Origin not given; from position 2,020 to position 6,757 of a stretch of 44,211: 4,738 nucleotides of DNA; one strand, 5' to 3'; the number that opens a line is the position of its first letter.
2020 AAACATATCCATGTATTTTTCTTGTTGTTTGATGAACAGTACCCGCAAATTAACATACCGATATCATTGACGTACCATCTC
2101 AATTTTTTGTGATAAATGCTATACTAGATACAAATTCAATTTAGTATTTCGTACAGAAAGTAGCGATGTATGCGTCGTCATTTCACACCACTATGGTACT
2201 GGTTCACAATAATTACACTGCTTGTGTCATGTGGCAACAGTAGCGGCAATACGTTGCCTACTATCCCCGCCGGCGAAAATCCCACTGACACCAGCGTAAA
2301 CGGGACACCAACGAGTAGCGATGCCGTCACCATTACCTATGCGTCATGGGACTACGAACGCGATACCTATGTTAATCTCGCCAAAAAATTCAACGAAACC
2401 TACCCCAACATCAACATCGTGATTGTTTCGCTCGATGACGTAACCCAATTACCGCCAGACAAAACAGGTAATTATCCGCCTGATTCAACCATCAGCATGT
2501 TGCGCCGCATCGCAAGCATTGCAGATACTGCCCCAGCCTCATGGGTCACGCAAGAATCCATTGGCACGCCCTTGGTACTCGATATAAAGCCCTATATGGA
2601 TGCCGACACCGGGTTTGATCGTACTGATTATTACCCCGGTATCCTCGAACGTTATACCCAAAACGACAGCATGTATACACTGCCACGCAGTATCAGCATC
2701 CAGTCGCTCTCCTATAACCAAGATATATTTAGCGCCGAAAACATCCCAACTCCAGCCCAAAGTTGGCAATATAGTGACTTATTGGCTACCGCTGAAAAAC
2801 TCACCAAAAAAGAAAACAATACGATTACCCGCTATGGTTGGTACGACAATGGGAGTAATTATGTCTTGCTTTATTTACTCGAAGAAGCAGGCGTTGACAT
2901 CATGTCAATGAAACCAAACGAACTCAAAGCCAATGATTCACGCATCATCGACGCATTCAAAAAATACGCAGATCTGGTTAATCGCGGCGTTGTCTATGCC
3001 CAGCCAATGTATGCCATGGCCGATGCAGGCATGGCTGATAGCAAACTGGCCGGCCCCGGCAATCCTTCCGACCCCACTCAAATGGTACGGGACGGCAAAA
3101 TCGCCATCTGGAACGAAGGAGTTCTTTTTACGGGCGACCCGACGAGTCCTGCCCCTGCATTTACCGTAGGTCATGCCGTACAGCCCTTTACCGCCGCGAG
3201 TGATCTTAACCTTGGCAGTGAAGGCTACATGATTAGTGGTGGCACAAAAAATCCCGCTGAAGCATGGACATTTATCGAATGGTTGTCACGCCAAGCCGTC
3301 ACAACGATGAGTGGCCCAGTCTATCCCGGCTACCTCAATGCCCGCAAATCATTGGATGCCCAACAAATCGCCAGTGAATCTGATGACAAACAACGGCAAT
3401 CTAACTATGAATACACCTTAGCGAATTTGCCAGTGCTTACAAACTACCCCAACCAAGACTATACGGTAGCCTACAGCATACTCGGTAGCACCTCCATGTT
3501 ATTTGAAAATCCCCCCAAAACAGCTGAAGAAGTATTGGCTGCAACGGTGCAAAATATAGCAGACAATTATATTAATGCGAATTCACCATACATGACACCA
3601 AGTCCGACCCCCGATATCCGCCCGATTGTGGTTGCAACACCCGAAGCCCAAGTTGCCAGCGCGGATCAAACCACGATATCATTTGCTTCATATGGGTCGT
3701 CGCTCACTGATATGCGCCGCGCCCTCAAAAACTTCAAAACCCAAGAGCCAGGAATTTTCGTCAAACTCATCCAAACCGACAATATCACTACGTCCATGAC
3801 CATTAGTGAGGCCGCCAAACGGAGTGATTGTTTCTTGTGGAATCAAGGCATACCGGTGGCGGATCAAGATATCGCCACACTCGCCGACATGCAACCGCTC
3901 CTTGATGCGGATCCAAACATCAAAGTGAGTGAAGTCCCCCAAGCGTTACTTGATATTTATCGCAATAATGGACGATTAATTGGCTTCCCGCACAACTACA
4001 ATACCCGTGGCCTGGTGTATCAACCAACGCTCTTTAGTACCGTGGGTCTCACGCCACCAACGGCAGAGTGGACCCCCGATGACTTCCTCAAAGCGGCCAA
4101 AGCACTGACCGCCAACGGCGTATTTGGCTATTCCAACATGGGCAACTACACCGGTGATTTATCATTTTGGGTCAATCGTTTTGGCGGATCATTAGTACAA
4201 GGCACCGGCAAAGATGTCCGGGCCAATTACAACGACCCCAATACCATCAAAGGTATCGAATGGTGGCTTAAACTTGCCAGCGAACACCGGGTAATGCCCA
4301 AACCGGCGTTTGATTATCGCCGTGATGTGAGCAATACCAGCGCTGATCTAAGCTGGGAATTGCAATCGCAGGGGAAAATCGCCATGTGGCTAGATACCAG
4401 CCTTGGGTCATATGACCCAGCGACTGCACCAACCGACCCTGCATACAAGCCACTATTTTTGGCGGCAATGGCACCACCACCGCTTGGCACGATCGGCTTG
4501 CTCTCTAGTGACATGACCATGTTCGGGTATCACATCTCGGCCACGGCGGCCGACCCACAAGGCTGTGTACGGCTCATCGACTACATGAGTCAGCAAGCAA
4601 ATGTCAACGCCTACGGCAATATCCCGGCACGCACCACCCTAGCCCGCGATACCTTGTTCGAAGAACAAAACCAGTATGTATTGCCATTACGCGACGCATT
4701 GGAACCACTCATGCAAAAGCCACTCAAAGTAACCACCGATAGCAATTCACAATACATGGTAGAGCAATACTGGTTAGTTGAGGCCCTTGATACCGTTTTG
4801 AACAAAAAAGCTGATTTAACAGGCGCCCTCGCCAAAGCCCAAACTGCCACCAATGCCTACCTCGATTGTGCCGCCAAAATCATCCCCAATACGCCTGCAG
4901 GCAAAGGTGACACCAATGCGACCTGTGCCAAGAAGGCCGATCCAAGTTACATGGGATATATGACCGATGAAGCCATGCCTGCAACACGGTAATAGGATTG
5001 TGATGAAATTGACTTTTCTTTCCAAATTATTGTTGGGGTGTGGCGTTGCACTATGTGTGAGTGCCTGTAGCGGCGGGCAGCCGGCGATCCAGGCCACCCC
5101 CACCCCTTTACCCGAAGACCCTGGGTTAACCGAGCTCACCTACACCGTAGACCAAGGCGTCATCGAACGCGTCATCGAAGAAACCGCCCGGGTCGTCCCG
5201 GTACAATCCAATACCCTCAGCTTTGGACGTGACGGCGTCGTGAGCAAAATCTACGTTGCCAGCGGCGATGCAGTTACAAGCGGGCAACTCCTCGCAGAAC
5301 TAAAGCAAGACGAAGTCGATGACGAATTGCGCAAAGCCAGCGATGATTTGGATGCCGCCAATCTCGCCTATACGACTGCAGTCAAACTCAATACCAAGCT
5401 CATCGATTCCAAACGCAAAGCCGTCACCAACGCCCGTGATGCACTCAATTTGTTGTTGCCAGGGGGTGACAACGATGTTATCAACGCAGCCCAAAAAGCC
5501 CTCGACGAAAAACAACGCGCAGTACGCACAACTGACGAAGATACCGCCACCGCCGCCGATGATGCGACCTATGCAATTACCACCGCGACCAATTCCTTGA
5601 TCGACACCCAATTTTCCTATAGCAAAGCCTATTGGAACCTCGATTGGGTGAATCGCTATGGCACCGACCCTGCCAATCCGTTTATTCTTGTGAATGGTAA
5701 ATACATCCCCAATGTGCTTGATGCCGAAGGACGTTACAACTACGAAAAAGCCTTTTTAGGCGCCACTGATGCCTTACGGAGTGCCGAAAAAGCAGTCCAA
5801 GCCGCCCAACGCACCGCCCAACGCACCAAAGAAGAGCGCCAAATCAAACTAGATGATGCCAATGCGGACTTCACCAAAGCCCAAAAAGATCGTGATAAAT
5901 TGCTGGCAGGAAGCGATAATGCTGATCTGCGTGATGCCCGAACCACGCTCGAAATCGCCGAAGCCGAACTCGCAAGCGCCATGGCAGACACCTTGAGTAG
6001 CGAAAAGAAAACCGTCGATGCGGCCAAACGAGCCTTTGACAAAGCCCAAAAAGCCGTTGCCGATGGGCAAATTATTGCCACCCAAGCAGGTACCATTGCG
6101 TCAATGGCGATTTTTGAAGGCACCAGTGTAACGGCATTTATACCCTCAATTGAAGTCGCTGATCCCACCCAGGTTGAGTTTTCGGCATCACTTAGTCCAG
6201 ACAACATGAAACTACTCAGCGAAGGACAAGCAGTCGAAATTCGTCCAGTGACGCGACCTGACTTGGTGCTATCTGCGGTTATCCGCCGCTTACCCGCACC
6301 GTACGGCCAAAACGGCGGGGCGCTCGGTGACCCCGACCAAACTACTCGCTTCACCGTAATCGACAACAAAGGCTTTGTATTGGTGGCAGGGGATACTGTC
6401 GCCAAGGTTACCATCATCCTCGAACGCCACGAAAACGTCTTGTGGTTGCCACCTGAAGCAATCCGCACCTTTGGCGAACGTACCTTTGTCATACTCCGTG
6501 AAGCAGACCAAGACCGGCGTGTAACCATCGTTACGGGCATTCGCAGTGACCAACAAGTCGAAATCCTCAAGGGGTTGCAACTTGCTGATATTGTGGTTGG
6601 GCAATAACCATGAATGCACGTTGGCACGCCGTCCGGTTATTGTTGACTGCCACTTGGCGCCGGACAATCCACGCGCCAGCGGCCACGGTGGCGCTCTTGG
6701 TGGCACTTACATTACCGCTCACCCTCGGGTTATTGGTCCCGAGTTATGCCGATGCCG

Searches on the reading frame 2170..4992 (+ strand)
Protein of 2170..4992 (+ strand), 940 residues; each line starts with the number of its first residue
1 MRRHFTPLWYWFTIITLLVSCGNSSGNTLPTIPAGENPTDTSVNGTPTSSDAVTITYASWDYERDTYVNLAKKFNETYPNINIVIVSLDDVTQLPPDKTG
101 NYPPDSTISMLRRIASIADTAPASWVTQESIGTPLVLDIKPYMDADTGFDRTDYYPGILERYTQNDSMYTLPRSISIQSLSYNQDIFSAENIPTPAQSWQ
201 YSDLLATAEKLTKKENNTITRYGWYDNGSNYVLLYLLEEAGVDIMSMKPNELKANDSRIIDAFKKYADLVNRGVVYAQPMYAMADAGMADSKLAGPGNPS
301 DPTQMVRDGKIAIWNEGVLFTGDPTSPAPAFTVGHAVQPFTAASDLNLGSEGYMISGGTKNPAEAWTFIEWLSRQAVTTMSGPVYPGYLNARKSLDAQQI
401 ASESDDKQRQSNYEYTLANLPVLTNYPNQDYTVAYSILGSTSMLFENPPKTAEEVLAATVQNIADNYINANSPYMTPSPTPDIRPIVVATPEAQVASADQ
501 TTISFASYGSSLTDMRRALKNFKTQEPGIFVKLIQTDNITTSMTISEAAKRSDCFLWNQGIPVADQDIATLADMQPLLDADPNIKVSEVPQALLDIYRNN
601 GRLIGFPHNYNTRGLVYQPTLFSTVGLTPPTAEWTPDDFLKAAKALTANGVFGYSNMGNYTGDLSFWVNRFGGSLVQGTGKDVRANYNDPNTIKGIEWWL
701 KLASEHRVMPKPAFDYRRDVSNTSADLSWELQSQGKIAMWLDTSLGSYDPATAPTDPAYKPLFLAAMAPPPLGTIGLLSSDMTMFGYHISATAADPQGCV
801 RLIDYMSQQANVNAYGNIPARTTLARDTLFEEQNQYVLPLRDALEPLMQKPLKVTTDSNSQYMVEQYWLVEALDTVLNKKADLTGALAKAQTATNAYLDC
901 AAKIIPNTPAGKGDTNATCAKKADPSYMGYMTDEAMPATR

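Call 26: search_protein_families(library=pfam, proteins=[window:2170-4992:+], max_evalue=0.00001)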
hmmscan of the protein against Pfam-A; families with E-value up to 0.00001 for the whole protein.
window:2170-4992:+ (940 aa): 1 family
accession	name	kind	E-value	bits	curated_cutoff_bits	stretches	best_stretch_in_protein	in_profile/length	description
PF01547.30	SBP_bac_1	-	1.4e-30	107.8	26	2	63-374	4-302/307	Bacterial extracellular solute-binding protein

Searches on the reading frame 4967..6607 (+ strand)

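Call 26: search_protein_families(library=pfam, proteins=[window:4967-6607:+], max_evalue=0.00001)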
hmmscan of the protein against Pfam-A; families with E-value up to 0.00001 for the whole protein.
window:4967-6607:+ (546 aa): 1 family
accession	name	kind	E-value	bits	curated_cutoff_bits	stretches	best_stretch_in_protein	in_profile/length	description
PF16576.10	HlyD_D23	-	6.4e-07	29.3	30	0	335-437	78-179/214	Barrel-sandwich domain of CusB or HlyD membrane-fusion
